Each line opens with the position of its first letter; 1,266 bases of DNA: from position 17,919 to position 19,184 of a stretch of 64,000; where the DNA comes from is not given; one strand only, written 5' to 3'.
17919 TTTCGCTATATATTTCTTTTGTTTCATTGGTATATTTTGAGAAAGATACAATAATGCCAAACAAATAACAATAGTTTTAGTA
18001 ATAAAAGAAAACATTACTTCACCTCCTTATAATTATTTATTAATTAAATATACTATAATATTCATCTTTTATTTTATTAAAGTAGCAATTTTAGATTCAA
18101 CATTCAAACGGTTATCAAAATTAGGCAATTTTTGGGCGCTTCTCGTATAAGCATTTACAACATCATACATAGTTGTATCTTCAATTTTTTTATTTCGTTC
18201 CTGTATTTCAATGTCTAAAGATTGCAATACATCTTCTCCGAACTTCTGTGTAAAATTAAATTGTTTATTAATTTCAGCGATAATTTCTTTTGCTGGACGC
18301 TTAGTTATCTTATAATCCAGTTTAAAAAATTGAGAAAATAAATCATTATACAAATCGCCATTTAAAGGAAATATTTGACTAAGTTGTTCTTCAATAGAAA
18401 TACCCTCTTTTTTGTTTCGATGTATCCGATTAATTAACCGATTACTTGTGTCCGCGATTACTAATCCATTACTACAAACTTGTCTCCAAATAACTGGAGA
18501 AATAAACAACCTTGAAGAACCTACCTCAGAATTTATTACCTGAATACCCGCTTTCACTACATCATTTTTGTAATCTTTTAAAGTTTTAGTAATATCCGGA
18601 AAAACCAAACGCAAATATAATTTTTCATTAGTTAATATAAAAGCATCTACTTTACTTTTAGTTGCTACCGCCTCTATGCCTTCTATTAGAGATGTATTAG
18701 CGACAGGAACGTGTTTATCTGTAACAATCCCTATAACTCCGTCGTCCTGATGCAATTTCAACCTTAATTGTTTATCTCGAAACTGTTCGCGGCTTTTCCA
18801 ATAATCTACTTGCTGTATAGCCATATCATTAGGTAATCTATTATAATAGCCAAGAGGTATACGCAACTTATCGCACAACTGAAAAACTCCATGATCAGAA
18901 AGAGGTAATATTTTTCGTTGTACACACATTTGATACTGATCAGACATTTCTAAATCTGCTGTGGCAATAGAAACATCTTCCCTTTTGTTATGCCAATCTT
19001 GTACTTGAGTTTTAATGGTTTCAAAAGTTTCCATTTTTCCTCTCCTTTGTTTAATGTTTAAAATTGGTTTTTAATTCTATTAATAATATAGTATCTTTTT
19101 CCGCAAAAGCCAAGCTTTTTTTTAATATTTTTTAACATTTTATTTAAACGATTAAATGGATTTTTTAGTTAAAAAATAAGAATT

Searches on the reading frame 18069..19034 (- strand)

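Call 21: search_protein_families(library=phrogs, max_evalue=0.001, proteins=[window:18069-19034:-])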
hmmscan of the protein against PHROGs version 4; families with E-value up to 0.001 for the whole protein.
window:18069-19034:- (321 aa): 1 family
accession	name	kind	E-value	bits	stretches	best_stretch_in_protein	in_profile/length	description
phrog_1362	-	unknown function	3.6e-25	89.9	1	52-315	83-378/391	-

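Call 45: search_protein_families(library=pfam, max_evalue=0.001, proteins=[window:18069-19034:-])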
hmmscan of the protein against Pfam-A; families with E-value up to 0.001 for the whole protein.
window:18069-19034:- (321 aa): 1 family
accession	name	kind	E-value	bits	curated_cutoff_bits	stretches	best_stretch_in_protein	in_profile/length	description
PF06067.16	DUF932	-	8.3e-06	26.2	23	1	136-209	41-111/227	Domain of unknown function (DUF932)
